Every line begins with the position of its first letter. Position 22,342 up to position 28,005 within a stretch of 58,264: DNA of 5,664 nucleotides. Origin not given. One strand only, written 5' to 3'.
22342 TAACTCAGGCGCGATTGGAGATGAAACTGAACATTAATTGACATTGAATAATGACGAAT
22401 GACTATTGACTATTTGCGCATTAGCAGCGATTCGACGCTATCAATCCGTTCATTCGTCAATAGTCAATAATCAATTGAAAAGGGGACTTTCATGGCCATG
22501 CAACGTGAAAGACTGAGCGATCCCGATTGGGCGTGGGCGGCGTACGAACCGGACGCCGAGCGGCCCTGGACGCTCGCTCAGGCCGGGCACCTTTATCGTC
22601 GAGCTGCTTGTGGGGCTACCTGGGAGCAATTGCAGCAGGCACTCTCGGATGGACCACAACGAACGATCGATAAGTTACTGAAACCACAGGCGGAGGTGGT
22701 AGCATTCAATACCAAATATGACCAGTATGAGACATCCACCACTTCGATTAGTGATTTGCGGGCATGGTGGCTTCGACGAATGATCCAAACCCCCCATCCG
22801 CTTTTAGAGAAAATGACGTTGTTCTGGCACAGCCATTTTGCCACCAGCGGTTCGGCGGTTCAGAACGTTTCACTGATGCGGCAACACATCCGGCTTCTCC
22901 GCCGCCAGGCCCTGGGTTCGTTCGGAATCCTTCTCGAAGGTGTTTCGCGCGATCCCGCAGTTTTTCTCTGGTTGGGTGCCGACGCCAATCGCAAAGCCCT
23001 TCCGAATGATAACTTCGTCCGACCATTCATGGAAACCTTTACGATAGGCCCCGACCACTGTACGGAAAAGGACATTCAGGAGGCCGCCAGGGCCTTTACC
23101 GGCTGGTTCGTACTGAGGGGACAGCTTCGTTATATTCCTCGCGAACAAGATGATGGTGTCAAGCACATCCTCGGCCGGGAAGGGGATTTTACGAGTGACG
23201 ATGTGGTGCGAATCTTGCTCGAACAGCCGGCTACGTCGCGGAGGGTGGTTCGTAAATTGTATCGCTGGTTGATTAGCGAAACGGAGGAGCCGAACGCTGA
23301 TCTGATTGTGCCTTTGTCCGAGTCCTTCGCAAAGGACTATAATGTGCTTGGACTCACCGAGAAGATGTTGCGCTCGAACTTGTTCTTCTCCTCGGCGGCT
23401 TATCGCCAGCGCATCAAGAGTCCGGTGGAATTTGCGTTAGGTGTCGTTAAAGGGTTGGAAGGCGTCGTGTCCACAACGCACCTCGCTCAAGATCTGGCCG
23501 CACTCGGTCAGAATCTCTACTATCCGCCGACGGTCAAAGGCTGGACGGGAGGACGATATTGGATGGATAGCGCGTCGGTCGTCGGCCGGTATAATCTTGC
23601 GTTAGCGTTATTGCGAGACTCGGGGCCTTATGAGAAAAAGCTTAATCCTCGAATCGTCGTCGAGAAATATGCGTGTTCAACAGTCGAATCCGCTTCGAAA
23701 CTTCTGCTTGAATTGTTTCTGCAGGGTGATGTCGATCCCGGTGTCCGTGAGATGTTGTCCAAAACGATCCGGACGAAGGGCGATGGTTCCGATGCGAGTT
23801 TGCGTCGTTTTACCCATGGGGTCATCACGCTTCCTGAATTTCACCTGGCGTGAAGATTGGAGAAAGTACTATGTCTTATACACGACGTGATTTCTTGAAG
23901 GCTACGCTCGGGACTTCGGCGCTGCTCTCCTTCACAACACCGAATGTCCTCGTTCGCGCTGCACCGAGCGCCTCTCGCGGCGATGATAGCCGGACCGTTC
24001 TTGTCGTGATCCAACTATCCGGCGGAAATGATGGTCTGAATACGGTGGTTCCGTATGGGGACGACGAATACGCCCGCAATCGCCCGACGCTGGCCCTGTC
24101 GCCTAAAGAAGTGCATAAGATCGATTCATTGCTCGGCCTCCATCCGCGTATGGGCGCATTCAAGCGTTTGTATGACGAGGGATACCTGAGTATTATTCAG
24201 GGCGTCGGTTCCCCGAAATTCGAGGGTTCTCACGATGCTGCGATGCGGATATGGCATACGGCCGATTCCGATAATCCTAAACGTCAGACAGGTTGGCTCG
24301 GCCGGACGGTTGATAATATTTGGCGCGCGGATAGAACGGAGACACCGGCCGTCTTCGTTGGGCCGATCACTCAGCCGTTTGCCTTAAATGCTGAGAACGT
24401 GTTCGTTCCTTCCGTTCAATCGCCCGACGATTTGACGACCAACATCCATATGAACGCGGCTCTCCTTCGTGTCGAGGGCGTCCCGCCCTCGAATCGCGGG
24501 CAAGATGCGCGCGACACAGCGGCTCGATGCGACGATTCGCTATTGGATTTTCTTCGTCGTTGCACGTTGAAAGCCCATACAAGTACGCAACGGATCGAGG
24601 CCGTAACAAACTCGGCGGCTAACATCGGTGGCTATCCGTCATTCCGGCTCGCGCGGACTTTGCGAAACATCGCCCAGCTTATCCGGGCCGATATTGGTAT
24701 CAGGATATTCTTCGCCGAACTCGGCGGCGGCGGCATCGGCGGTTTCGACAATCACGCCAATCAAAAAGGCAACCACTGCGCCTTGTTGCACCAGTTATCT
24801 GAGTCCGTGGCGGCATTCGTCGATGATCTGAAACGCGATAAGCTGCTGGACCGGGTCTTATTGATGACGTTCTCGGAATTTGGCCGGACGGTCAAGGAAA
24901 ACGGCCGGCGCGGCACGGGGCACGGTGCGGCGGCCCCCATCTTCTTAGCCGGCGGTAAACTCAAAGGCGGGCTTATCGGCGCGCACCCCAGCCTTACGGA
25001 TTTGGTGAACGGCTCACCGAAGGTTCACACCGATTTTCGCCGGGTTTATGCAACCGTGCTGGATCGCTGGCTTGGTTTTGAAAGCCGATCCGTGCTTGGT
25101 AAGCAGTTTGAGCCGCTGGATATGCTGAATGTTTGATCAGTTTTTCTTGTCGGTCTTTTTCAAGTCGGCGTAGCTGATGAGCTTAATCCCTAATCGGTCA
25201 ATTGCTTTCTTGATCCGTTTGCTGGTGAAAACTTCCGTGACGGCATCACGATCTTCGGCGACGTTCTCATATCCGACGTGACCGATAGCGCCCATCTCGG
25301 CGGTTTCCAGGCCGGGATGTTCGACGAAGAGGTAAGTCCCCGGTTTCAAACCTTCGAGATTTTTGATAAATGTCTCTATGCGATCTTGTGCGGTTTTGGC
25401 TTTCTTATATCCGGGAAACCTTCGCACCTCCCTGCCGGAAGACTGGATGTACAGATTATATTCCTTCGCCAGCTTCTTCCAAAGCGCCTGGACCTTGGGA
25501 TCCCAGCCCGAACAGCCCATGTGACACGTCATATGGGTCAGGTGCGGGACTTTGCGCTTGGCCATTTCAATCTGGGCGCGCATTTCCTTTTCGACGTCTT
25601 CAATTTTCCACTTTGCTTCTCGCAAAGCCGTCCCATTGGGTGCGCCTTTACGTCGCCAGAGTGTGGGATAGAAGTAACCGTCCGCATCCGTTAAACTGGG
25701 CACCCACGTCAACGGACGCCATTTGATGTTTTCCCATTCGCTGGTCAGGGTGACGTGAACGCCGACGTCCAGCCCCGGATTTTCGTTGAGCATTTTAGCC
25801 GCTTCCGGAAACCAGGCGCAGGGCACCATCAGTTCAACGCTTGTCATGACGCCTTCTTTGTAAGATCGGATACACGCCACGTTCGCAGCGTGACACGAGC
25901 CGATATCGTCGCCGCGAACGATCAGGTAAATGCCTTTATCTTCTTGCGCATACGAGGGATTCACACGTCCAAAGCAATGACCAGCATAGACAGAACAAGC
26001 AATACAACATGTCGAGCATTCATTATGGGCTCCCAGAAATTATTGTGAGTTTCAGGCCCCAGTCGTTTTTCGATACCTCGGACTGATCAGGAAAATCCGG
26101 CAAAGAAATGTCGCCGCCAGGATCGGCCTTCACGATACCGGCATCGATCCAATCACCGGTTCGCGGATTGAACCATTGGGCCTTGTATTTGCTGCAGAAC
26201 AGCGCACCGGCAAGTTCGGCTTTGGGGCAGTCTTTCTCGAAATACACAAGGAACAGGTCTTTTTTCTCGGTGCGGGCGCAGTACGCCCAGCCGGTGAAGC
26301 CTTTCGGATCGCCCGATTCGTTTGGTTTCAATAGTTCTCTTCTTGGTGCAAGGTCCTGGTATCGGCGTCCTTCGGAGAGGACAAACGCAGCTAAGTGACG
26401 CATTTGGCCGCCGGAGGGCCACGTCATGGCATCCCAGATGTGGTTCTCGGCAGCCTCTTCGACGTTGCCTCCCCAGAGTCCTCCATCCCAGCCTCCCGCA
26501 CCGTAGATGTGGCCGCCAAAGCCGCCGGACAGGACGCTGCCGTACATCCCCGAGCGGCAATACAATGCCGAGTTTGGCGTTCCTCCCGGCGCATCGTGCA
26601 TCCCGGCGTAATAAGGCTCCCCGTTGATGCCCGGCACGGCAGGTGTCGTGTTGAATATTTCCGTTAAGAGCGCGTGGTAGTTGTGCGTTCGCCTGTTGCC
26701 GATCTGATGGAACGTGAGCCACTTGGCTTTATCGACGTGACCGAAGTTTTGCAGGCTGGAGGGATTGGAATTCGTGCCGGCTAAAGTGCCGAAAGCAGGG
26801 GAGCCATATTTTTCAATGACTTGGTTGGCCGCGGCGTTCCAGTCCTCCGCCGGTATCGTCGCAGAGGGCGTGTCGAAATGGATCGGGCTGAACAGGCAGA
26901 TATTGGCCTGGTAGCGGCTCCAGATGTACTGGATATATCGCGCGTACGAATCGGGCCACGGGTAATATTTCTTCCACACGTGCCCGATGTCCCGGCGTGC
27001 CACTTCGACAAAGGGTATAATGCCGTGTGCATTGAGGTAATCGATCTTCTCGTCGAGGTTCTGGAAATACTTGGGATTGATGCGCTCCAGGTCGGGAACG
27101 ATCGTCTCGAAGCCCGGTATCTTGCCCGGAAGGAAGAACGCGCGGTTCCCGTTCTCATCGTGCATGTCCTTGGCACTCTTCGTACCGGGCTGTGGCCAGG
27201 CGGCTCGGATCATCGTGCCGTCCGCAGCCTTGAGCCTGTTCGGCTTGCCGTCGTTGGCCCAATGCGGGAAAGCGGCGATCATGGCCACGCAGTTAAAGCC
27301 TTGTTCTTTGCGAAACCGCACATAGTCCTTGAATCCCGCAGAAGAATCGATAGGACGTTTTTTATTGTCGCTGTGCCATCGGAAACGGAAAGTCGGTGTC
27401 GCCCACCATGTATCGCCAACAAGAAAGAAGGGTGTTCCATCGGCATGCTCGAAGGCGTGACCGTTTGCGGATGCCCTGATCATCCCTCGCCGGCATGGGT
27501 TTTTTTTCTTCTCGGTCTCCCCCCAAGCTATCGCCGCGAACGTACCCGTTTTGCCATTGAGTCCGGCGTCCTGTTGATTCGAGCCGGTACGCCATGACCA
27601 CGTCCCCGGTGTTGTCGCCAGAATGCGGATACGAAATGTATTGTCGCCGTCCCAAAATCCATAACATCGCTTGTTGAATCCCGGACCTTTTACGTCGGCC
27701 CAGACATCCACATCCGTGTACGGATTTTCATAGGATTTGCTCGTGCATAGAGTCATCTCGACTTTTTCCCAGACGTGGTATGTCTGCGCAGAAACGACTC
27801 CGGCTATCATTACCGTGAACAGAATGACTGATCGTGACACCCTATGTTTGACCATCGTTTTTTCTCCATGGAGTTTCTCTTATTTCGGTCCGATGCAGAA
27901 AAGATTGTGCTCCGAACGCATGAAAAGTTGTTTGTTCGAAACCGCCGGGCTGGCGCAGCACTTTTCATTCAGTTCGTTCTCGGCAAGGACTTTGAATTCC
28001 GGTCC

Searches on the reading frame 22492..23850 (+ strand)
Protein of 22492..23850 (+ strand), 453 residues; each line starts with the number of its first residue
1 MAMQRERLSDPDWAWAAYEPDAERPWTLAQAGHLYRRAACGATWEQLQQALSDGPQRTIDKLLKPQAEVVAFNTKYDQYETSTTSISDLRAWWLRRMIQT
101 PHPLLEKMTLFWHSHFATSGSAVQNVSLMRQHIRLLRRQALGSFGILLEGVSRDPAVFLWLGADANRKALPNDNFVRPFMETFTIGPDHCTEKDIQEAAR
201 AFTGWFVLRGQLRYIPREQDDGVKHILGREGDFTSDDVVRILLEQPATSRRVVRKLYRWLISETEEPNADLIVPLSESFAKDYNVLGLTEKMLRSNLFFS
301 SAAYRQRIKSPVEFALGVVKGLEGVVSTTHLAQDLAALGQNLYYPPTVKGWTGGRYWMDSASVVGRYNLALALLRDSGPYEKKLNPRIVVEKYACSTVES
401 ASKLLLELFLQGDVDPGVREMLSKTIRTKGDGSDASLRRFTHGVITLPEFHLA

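Call 7: search_protein_families(library=pfam, proteins=[window:22492-23850:+], max_evalue=0.001)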
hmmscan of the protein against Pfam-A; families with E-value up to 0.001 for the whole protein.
window:22492-23850:+ (453 aa): 1 family
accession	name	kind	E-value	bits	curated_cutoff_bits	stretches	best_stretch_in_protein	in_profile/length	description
PF08811.16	DUF1800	-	2.1e-88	297.8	26.1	1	33-451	1-418/419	Protein of unknown function (DUF1800)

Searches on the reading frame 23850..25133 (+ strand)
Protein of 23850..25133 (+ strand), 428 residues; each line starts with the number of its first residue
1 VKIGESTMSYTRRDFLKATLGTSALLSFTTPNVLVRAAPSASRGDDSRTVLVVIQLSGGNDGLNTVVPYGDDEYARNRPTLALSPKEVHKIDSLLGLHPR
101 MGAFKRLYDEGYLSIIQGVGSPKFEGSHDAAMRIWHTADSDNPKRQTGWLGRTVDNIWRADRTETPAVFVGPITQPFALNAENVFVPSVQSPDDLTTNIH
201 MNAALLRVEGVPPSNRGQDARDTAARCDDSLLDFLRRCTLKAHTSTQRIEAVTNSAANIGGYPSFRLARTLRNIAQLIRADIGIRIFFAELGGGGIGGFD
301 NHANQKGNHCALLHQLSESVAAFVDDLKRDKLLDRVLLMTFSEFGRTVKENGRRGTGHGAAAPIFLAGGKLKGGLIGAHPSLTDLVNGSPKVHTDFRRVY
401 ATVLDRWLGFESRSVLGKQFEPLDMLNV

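Call 7: search_protein_families(library=pfam, proteins=[window:23850-25133:+], max_evalue=0.001)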
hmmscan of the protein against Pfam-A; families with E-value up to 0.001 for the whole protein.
window:23850-25133:+ (428 aa): 1 family
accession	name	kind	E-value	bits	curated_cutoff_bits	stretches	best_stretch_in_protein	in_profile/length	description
PF07394.17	DUF1501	-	1.5e-28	100.5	27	1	51-390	4-347/390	Protein of unknown function (DUF1501)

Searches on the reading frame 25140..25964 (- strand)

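Call 7: search_protein_families(library=pfam, proteins=[window:25140-25964:-], max_evalue=0.001)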
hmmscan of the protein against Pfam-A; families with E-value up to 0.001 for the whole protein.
window:25140-25964:- (275 aa): 1 family
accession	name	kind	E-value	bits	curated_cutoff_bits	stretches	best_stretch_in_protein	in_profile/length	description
PF04794.17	YdjC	-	3.2e-45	155.5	29.7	1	13-256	1-265/266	YdjC-like protein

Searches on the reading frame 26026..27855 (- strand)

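Call 7: search_protein_families(library=pfam, proteins=[window:26026-27855:-], max_evalue=0.001)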
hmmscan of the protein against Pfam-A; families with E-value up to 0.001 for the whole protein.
window:26026-27855:- (610 aa): 3 families
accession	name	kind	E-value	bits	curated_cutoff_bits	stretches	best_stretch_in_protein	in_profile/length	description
PF13204.13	Apiosidase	-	1.2e-32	114.2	26.5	1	129-494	1-315/320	Apiosidase-like, catalytic domain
PF16586.11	DUF5060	-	1e-17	64.5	27.2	1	26-93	2-70/70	Domain of unknown function (DUF5060)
PF12904.13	Collagen_bind_2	-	3.2e-05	24.1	22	1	525-599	17-87/92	Putative collagen-binding domain of a collagenase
